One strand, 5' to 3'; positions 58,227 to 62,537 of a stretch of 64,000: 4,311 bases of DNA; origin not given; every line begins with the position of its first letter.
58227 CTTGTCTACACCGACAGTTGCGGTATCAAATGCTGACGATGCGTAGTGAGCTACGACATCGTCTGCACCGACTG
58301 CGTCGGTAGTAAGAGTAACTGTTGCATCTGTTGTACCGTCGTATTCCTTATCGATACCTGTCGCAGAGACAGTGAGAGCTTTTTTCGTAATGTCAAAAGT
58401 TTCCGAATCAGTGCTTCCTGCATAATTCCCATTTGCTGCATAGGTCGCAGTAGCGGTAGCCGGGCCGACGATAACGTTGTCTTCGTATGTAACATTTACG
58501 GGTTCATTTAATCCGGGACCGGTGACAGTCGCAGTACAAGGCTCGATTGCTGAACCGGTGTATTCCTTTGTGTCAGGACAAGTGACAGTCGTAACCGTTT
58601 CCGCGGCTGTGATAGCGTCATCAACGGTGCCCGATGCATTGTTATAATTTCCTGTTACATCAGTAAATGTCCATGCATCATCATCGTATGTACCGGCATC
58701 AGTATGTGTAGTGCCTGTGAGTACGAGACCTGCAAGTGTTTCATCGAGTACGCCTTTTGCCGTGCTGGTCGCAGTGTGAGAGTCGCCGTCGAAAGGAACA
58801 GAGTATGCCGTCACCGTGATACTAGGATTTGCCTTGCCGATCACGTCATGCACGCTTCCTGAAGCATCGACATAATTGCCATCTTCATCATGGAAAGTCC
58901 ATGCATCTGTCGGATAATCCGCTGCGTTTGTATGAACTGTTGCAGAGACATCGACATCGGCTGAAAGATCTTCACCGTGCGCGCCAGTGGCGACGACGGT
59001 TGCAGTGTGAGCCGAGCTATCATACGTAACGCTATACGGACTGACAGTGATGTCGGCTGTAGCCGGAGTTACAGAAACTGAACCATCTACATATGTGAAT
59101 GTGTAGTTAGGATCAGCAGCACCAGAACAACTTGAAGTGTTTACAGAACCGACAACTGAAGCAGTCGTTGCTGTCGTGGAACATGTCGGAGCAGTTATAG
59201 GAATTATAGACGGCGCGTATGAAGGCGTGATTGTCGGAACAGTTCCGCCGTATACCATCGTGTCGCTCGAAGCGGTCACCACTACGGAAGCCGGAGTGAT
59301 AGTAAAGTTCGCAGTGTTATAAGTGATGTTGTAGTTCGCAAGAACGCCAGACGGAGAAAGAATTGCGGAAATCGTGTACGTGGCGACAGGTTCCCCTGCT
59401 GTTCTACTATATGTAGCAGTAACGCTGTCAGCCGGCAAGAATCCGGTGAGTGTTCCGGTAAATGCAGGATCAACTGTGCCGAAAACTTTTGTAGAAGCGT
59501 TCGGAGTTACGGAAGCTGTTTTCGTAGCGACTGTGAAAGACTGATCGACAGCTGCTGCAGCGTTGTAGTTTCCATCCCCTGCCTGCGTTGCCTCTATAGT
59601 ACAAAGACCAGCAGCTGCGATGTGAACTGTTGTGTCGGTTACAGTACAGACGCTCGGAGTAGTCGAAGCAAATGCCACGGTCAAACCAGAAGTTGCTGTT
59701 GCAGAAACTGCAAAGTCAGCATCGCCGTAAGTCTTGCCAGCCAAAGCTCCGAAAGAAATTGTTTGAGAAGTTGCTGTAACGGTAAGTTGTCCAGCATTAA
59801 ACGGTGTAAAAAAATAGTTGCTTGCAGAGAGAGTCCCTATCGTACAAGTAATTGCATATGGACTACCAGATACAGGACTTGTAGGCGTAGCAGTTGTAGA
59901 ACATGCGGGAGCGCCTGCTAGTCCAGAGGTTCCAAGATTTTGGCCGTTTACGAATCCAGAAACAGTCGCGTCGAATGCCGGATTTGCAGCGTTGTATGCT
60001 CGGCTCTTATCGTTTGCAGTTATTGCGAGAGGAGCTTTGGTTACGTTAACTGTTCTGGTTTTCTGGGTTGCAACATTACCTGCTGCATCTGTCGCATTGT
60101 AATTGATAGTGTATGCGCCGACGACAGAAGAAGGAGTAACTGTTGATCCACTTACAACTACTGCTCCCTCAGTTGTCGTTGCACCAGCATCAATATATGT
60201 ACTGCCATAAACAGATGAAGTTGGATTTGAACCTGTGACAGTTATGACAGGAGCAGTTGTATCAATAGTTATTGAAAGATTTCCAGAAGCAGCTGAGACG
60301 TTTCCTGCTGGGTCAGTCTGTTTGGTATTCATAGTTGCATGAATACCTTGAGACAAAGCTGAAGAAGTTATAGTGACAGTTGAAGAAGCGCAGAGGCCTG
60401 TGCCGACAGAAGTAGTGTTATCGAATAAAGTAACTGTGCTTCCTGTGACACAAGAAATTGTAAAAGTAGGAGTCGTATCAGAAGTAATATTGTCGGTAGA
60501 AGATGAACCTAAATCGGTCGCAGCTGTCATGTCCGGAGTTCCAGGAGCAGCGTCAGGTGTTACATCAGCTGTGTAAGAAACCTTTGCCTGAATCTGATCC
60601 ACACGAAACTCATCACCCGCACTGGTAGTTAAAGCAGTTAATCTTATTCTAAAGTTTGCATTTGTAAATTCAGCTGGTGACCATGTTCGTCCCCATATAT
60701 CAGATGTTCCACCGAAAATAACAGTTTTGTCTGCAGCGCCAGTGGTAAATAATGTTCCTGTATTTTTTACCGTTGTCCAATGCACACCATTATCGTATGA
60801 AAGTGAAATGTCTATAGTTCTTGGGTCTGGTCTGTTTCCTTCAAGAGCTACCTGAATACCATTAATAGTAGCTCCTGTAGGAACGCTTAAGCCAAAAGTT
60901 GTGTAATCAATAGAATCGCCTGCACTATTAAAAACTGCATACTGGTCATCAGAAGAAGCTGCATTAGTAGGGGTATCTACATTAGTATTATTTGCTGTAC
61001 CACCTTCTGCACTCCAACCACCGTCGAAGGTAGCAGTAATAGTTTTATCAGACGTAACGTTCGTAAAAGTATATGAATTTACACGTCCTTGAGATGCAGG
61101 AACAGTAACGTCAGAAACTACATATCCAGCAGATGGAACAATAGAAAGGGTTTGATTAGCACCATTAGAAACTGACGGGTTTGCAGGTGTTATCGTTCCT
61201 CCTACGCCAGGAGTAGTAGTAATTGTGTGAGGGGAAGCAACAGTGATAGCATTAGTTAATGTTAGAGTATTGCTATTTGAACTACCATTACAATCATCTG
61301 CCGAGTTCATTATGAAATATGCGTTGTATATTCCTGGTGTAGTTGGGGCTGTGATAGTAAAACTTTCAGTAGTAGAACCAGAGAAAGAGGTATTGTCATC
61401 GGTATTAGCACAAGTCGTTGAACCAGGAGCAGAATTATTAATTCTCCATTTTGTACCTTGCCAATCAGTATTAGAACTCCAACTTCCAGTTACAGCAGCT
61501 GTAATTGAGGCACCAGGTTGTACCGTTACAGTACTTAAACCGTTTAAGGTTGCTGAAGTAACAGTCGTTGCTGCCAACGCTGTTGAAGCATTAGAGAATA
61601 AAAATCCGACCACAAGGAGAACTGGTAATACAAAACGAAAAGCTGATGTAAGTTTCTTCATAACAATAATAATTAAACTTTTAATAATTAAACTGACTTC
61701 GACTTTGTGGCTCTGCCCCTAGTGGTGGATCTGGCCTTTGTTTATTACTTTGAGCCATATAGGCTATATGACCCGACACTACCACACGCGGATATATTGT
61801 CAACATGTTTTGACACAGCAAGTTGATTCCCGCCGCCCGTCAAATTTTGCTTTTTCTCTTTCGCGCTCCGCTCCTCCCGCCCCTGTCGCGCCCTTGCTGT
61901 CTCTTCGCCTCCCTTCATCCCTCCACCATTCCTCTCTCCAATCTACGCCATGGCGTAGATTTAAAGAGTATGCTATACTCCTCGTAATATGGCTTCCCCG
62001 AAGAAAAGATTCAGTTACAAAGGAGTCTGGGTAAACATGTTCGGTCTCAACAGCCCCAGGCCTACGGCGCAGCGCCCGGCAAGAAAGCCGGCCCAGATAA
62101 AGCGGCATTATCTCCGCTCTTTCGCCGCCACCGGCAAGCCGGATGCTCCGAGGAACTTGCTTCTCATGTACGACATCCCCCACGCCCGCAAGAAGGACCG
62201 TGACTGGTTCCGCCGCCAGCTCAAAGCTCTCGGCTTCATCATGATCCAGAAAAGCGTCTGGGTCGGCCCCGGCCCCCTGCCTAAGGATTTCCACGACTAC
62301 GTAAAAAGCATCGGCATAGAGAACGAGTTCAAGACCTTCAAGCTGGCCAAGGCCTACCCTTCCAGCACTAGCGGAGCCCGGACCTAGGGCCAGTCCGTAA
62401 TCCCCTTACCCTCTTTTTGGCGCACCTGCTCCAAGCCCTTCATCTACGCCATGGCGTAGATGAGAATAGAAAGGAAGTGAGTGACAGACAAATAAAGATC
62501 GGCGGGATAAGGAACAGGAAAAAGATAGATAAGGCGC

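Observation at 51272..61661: A 10.4-kb gene for a ~3460-aa modular adhesin-like protein, free of frame errors across 10 kb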

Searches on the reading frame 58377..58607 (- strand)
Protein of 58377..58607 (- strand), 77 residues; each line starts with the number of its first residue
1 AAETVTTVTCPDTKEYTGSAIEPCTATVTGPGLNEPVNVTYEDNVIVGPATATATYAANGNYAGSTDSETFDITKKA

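Call 15: search_protein_families(library=pfam, max_evalue=1, proteins=[window:58377-58607:-])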
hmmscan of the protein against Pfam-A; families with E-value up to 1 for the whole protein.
seq(77 aa): 3 families
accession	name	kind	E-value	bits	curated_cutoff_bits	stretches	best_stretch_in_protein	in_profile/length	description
PF14230.11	DUF4333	-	0.075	13.7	27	1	3-43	37-75/78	Domain of unknown function (DUF4333)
PF16640.11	Big_3_5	-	0.12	13.4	35.5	1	35-74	49-88/88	Bacterial Ig-like domain (group 3)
PF02237.23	BPL_C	-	0.18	12.2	21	1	33-50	2-19/48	Biotin protein ligase C terminal domain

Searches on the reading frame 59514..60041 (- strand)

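Call 15: search_protein_families(library=pfam, max_evalue=1, proteins=[window:59514-60041:-])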
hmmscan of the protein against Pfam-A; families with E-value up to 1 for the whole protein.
seq(176 aa): 2 families
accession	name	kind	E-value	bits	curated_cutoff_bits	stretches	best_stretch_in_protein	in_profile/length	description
PF18676.6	MBG_2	-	3.8e-15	56.7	25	1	5-87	1-72/72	MBG domain (YGX type)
PF20800.2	Xp10_P7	-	0.18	12.4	27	0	4-32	31-59/73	Xanthomonas phage Xp10 Transcription regulator P7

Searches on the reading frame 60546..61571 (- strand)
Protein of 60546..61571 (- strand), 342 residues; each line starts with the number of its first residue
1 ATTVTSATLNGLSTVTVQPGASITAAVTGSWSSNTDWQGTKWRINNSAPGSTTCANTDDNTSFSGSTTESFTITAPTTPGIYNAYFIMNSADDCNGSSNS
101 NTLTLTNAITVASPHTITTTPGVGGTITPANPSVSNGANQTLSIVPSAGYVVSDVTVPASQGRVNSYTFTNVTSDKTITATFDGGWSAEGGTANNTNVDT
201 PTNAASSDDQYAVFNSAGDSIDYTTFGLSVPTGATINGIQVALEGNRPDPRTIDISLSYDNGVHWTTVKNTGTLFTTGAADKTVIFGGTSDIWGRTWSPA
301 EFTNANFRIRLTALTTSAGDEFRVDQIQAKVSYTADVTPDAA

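Call 15: search_protein_families(library=pfam, max_evalue=1, proteins=[window:60546-61571:-])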
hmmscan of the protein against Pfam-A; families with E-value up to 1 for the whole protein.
seq(342 aa): 0 families

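Call 37: find_homologous_proteins(query=window:60546-61571:-, max_evalue=0.001)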
Query seq(342 aa) (342 aa): 74 proteins with E <= 0.001 among 8000 candidates.
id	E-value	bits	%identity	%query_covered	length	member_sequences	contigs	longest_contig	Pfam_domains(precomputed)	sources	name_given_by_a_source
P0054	3.8e-63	232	53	66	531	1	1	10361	-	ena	-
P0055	5.1e-56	209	50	20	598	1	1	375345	PF18998.7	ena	-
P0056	5.8e-47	179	55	20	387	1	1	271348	PF08669.18,PF26254.1,PF02470.26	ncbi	-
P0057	3.4e-46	176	51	20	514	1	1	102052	PF05494.19,PF18998.7,PF02470.26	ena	-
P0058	3.9e-43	166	38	37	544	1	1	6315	PF05494.19,PF18998.7,PF02470.26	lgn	-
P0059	3.7e-42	163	46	20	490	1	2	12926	PF05494.19,PF18998.7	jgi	jgi:hypothetical protein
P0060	1.2e-41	162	49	20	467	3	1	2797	PF18998.7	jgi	jgi:hypothetical protein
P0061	4.3e-41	160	50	20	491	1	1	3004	PF05494.19,PF18998.7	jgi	-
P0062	4.5e-41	160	40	32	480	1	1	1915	PF05494.19,PF18998.7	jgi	jgi:hypothetical protein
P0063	1.8e-38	151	56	20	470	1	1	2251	PF18998.7,PF02470.26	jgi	jgi:hypothetical protein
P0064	1.5e-37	148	49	20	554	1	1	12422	PF02568.21,PF05494.19,PF18998.7,PF02470.26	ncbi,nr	ncbi:MAG: hypothetical protein NTY36_01775 [Deltaproteobacteria bacterium]|nr:hypothetical protein [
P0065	5.7e-37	146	51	21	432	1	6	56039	PF18998.7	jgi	jgi:hypothetical protein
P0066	1.5e-35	141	40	34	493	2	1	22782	-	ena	-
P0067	1.1e-34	139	51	20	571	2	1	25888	PF18998.7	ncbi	-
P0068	4.2e-34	137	51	23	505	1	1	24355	PF26254.1,PF02470.26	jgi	jgi:hypothetical protein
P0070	2.6e-32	131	46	20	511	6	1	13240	PF27694.1,PF02568.21,PF18998.7,PF02470.26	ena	-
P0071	1.1e-31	129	41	27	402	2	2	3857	PF18998.7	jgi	jgi:hypothetical protein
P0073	2.2e-31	128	46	21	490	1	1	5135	PF18998.7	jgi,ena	-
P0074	8.5e-31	126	51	20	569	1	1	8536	PF02568.21,PF24517.3,PF18962.8,PF18998.7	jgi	jgi:predicted ester cyclase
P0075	1.8e-30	125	47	21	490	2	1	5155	PF05494.19,PF18998.7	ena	-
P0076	2.8e-30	124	46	21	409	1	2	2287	PF18998.7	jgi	jgi:hypothetical protein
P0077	6.2e-29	120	38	36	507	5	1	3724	PF05494.19,PF18998.7,PF02470.26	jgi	jgi:ABC-type transporter MlaC component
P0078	6.5e-29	120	46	21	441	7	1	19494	PF05494.19,PF18998.7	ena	-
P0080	9.8e-27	112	36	38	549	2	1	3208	PF09479.17,PF18998.7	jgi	jgi:uncharacterized repeat protein (TIGR02543 family)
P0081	6.0e-26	110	48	20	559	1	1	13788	PF18998.7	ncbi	-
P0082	2.3e-25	108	47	21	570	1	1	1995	PF01108.24,PF18998.7,PF00041.28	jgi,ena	-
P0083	6.2e-24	103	41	20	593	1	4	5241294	PF18998.7,PF02470.26,PF00041.28,PF11721.15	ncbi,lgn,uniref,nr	ncbi:malectin domain-containing carbohydrate-binding protein [Geomonas paludis]|uniref:Malectin doma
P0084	7.9e-24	103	50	20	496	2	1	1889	PF18998.7,PF00041.28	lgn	-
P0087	2.3e-20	92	48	20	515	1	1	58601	PF18998.7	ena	-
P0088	4.7e-20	91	47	20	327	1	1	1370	PF18998.7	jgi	jgi:hypothetical protein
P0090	7.4e-19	87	51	20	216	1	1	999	PF18998.7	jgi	jgi:hypothetical protein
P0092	3.6e-18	84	49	20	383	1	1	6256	PF18962.8,PF18998.7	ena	-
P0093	5.4e-18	84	59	20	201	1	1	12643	PF18998.7,PF02470.26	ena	-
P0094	5.8e-18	84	48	20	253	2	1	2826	PF18998.7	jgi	jgi:hypothetical protein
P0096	2.0e-17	82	46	20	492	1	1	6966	PF18998.7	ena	-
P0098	4.7e-17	81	44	19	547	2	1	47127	PF18998.7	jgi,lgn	jgi:hypothetical protein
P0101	1.4e-15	76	41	34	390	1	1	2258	PF27299.1,PF18998.7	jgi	jgi:hypothetical protein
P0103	2.0e-15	75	46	20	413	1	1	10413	PF18998.7,PF00041.28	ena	-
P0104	7.5e-15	73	40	33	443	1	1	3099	PF00404.25,PF18998.7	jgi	-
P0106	2.3e-14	72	42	21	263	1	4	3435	PF18998.7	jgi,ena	-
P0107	6.2e-13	67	51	20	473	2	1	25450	PF18998.7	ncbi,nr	ncbi:MAG TPA: hypothetical protein PK024_01350, partial [Methanospirillum sp.]|nr:hypothetical prote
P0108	1.2e-11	63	41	34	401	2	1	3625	PF18998.7,PF07833.17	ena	-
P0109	5.8e-11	61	43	27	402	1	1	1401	PF13385.14,PF18998.7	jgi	jgi:hypothetical protein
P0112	2.2e-9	55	39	25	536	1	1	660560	PF18998.7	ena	-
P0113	8.7e-9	53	41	20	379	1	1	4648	PF18998.7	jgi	jgi:hypothetical protein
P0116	5.7e-8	51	38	34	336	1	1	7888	PF18998.7,PF07705.18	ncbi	-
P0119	4.1e-7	48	49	24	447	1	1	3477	PF07679.23,PF13927.13,PF18998.7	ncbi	-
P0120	1.0e-6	47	37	35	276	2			PF18998.7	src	-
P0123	7.1e-6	44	45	20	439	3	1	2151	PF18962.8,PF18998.7,PF18370.8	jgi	jgi:hypothetical protein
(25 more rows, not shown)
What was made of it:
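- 60564..61571 (-): Distal 'head', aa 31-366. It contains a beta-rich domain with no family hit (31-165), an InlB B-repeat-like unit (about 166-235), and a lectin-like jelly-roll domain (about 236-366) with the motif FG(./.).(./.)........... ... D.WG..W. Homologues carry PF18998 over the middle 20% (call 37).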

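Call 49: predict_structure(alignment_id=A2)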
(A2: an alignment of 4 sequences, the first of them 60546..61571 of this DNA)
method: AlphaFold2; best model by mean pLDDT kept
length: 342 residues; sequences in the alignment: 4
mean_pLDDT: 50.9   pTM: 0.41
mean pLDDT of the five models: 50.9, 49.2, 48.6, 47.7, 43.8
residues with pLDDT >= 90: 0; 70-90: 68; 50-70: 72; < 50: 202
segments of 3 or more residues with pLDDT < 50: 1-119, 121-124, 135-139, 147-172, 178-213, 215-217, 337-342
pLDDT, mean of each block of 10 residues (from residue 1): 31 37 43 39 38 34 43 42 39 33 35 43 52 49 51 39 42 48 30 28 30 50 61 78 70 82 84 58 76 85 77 61 68 59 31
secondary structure, 60 per line:
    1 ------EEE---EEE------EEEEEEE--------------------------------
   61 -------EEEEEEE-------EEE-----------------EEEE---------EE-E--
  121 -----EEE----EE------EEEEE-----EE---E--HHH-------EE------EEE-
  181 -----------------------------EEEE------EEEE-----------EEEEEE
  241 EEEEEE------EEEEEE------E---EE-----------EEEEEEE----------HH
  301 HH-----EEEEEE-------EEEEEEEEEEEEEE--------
elements in order: E7-9 E13-15 E22-28 E68-74 E82-84 E102-105 E126-128 E141-145 E177-179 E210-213 E220-223 E235-246 E253-258 E282-288 H299-302 E308-313 E321-334
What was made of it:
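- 60564..61571 (-): In the AF2 model only residues about 220-335 reach pLDDT 70-85, and they are all-beta (call 49).
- The head has no family assignment, and its AF2 model is poor (mean pLDDT 51, call 49).
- Tried and rejected: The AF2 model of the head with a 4-sequence alignment was poor (pLDDT 51, call 49).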

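Call 71: find_encoding_contigs(protein=P0054, flank=6000, max_places=3)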
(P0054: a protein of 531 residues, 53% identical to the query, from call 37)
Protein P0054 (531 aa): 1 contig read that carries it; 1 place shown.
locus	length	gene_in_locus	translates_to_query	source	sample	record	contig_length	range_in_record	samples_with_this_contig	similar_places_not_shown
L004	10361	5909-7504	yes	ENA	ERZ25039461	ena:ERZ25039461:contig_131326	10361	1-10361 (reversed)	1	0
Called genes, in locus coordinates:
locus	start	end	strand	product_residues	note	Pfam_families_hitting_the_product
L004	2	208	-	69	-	?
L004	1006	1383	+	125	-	PF24706:DUF7669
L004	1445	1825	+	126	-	-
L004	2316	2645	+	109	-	PF01641:SelR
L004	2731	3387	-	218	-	PF00174:Oxidored_molyb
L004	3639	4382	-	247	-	PF20660:DUF6812 (weak)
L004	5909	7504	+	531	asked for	-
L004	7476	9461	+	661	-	PF15417:DUF4624 (faint), PF18676:MBG_2, PF18657:YDG, PF18676:MBG_2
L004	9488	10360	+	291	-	?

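Call 79: search_protein_families(library=ncbifam, max_evalue=0.01, proteins=[window:60546-61571:-])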
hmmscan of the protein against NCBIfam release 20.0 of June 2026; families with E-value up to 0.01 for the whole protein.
window:60546-61571:- (342 aa): 0 families
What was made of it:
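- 60564..61571 (-): No Pfam or NCBIfam hit (calls 15, 79).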

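Call 81: fold_search(model_id=the predicted structure, library=pdb)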
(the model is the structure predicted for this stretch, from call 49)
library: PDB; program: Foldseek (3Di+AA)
matches with E <= 10: 1591; with E <= 0.001: 15
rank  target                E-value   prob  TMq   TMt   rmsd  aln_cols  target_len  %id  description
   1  7vrn_A                5.7e-05  0.99  0.24  0.20  24.1       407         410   10  Structure of infectious bursal disease virus Gt strain (released 2022-03-30)
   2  7vrp_B                2.0e-04  0.98  0.25  0.21  25.1       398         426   11  Structure of infectious bursal disease virus Gx strain (released 2022-03-30)
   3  7vrp_C                2.6e-04  0.94  0.21  0.18  25.4       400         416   10  Structure of infectious bursal disease virus Gx strain (released 2022-03-30)
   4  7vrp_J                3.0e-04  0.99  0.22  0.19  23.1       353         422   12  Structure of infectious bursal disease virus Gx strain (released 2022-03-30)
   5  2df7_E                3.4e-04  0.96  0.22  0.19  23.6       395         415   10  Crystal structure of infectious bursal disease virus VP2 subviral particle (released 2006-06-27)
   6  7vrp_A                4.7e-04  0.92  0.22  0.19  24.6       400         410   12  Structure of infectious bursal disease virus Gx strain (released 2022-03-30)
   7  2df7_N                5.2e-04  0.93  0.22  0.19  23.0       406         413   10  Crystal structure of infectious bursal disease virus VP2 subviral particle (released 2006-06-27)
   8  7vrp_F                5.2e-04  0.93  0.23  0.19  24.2       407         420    9  Structure of infectious bursal disease virus Gx strain (released 2022-03-30)
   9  7vrn_L                6.4e-04  0.99  0.27  0.23  24.0       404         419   11  Structure of infectious bursal disease virus Gt strain (released 2022-03-30)
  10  2gsy_P                6.4e-04  0.54  0.17  0.14  28.3       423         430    9  The 2.6A structure of Infectious Bursal Virus Derived T=1 Particles (released 2006-07-18)
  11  4qaw_D                7.4e-04  0.97  0.20  0.14  17.4       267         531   13  Structure of modular Xyn30D from Paenibacillus barcinonensis (released 2014-10-08)
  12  2gsy_Q                8.1e-04  0.51  0.17  0.14  28.3       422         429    9  The 2.6A structure of Infectious Bursal Virus Derived T=1 Particles (released 2006-07-18)
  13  7vrn_I                8.5e-04  0.90  0.23  0.19  25.2       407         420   11  Structure of infectious bursal disease virus Gt strain (released 2022-03-30)
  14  2df7_G                9.9e-04  0.91  0.22  0.19  23.3       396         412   11  Crystal structure of infectious bursal disease virus VP2 subviral particle (released 2006-06-27)
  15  2df7_Q                9.9e-04  0.89  0.22  0.19  23.6       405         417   10  Crystal structure of infectious bursal disease virus VP2 subviral particle (released 2006-06-27)
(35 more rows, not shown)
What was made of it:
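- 60564..61571 (-): Foldseek gives weak jelly-roll/CBM-type matches (call 81).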

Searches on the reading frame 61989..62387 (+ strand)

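Call 27: search_protein_families(library=pfam, max_evalue=0.001, proteins=[window:61989-62387:+])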
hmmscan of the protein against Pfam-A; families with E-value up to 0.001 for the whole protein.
window:61989-62387:+ (132 aa): 2 families
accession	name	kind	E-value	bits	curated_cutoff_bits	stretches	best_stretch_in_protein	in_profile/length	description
PF20803.2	PaaX_M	-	1.7e-15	57.3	24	1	58-123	10-75/83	PaaX protein central Cas2-like domain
PF09827.14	CRISPR_Cas2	-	6.7e-06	26.6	23.8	1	57-103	3-45/74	CRISPR associated protein Cas2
